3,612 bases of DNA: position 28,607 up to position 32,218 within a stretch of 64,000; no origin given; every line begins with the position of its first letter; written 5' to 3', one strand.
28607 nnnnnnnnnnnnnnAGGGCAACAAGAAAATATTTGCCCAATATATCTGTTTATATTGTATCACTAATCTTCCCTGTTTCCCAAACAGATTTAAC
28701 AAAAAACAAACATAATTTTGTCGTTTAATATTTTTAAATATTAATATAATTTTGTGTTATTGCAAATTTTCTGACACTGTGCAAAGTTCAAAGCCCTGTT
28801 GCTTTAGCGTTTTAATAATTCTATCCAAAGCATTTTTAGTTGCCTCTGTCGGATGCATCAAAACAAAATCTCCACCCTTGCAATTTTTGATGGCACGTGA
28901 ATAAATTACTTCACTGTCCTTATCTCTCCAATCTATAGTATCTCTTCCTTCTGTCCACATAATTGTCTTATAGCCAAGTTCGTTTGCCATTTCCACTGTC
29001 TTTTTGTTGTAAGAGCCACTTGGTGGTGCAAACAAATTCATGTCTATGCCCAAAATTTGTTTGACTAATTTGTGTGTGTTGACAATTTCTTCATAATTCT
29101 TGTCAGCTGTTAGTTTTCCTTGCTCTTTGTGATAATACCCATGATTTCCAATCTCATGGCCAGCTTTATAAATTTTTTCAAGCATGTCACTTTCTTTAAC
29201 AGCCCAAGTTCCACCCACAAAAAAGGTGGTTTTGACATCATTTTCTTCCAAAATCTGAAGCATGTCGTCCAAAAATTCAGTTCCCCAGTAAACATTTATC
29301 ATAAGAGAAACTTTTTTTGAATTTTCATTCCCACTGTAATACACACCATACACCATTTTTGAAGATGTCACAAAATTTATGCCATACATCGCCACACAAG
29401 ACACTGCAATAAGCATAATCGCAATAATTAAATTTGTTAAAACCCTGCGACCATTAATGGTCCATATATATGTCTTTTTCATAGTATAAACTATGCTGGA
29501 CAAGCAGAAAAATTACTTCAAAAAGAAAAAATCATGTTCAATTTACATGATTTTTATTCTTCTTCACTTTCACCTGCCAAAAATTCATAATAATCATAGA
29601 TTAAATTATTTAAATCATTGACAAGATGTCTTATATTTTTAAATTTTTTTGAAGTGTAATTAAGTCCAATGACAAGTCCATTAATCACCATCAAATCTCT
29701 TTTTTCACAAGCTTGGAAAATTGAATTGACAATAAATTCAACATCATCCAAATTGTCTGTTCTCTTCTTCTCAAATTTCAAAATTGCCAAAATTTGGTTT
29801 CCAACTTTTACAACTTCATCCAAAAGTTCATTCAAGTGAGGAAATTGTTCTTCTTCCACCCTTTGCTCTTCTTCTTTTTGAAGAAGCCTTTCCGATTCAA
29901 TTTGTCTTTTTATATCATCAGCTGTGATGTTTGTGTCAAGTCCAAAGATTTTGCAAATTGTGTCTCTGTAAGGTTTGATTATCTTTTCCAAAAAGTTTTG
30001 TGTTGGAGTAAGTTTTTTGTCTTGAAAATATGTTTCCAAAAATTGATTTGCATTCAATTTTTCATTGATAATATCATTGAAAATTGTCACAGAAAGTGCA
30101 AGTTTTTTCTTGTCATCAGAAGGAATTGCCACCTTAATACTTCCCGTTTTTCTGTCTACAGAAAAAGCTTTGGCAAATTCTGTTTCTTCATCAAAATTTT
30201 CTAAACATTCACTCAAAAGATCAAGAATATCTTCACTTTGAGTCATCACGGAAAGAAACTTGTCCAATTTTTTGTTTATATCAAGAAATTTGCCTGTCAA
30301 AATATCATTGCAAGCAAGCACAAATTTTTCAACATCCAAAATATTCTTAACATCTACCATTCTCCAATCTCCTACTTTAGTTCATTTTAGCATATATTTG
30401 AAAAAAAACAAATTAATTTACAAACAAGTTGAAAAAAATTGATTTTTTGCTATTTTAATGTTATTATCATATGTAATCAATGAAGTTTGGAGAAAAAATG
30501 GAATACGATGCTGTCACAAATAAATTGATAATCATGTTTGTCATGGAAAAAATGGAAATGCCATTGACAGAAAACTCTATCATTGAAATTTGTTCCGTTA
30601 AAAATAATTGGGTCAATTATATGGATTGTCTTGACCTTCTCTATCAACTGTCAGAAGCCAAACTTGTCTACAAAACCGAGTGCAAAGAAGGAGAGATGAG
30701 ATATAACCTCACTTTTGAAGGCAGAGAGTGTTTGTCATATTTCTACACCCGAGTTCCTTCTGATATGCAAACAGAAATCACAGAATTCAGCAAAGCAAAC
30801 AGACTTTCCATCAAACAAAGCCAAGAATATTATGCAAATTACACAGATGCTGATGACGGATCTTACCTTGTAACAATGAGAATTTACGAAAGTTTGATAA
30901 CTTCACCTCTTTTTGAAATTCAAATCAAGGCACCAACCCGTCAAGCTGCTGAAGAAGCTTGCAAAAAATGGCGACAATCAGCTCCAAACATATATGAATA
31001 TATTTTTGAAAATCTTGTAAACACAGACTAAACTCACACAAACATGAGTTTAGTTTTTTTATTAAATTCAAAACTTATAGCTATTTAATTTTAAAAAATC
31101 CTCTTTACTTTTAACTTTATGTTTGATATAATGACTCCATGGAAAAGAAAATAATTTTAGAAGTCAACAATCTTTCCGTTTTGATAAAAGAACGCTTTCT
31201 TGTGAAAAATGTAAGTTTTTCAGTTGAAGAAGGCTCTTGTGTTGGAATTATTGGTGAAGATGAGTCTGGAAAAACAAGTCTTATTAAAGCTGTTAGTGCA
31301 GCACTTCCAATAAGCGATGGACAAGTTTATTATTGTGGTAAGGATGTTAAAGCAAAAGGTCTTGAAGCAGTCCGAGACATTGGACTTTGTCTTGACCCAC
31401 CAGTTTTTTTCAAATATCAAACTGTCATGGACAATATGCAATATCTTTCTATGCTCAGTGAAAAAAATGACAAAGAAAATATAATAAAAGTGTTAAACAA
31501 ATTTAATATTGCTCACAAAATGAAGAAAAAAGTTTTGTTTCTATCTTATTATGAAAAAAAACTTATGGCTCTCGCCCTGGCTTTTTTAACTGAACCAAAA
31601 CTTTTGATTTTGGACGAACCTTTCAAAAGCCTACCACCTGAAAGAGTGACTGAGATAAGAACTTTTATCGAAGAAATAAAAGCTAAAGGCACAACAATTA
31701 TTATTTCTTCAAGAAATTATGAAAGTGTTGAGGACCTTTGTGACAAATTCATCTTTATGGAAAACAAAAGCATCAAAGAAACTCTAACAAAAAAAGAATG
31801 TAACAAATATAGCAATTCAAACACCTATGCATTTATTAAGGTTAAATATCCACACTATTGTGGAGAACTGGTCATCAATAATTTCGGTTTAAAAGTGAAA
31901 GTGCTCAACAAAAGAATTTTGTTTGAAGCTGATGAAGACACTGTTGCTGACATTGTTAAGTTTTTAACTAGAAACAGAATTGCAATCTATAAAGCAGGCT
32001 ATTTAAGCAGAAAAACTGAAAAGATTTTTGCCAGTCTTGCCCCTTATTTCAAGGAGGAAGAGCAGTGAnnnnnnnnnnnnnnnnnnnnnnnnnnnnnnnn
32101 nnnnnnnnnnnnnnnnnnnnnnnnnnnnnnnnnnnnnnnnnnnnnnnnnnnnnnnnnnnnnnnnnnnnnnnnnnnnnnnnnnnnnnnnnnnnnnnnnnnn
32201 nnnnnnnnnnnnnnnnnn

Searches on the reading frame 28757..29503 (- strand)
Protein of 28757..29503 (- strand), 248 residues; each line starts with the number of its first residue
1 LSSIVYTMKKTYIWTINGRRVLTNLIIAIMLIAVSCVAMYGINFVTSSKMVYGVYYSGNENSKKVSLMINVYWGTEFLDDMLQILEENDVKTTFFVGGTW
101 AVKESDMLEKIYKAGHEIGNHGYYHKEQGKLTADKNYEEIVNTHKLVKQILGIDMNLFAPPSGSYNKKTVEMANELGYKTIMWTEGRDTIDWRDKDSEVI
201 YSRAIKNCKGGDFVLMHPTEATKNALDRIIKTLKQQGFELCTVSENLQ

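Call 32: search_protein_families(library=pfam, proteins=[window:28757-29503:-], max_evalue=0.000001)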
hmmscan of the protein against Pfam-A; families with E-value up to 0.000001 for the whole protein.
window:28757-29503:- (248 aa): 1 family
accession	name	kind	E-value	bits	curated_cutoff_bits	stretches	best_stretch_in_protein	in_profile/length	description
PF01522.26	Polysacc_deac_1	-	6.9e-30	104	23.1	1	59-180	3-123/124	Polysaccharide deacetylase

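Call 79: search_protein_families(library=ncbifam, proteins=[window:28757-29503:-], max_evalue=1e-8)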
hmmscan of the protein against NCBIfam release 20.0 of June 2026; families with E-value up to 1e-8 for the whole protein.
window:28757-29503:- (248 aa): 8 families
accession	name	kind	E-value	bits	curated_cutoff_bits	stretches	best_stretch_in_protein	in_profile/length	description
TIGR02873.1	spore_ylxY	hypoth_equivalog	4.3e-60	203.2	391.5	1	55-247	77-267/268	probable sporulation protein, polysaccharide deacetylase family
TIGR02764.1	spore_ybaN_pdaB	equivalog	7.1e-53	179.2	237.4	1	59-245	2-189/191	polysaccharide deacetylase family sporulation protein PdaB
TIGR02884.1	spore_pdaA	equivalog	1.1e-32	113.5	298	1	52-244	26-221/224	delta-lactam-biosynthetic de-N-acetylase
NF045821.1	PgAcgDacpgdA1_Bac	equivalog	4e-29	101.4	400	1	52-245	77-273/282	peptidoglycan-N-acetylglucosamine deacetylase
NF045820.1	PgAcgDacpgdA_Strep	equivalog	6e-27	94.6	800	1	58-247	263-448/463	peptidoglycan-N-acetylglucosamine deacetylase PgdA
TIGR04243.1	nodulat_NodB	equivalog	1.4e-19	70.4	240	1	80-236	19-174/197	chitooligosaccharide deacetylase NodB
NF045822.1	PgAcgDacpgdA2_Bac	equivalog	4.7e-18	65.5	400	1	63-246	69-261/274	peptidoglycan-N-acetylglucosamine deacetylase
TIGR03006.1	pepcterm_polyde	equivalog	1.7e-15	56.9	276.2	1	79-175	37-133/272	XrtA system polysaccharide deacetylase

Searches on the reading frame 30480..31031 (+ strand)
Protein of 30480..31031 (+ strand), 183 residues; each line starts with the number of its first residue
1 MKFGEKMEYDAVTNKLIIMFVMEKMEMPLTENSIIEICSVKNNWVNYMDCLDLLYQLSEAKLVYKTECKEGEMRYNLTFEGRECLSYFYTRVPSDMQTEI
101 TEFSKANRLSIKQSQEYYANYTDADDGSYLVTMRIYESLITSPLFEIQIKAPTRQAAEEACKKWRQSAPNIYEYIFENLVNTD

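Call 32: search_protein_families(library=pfam, proteins=[window:30480-31031:+], max_evalue=0.000001)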
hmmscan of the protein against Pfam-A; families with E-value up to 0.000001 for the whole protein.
window:30480-31031:+ (183 aa): 1 family
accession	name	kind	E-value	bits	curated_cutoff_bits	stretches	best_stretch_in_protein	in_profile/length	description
PF14277.12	DUF4364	-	2.3e-34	119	26.9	1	14-179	1-162/162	Domain of unknown function (DUF4364)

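Call 50: search_protein_families(library=ncbifam, proteins=[window:30480-31031:+], max_evalue=0.001)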
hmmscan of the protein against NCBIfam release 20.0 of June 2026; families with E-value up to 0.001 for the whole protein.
window:30480-31031:+ (183 aa): 0 families

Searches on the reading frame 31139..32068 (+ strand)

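Call 32: search_protein_families(library=pfam, proteins=[window:31139-32068:+], max_evalue=0.000001)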
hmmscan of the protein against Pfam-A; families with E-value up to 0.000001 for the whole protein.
window:31139-32068:+ (309 aa): 2 families
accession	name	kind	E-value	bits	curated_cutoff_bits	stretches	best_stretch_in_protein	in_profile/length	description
PF00005.33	ABC_tran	-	1.7e-21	77.7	25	1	22-162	1-136/137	ABC transporter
PF13304.12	AAA_21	-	2.9e-07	31.3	27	0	140-191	243-297/304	AAA domain, putative AbiEii toxin, Type IV TA system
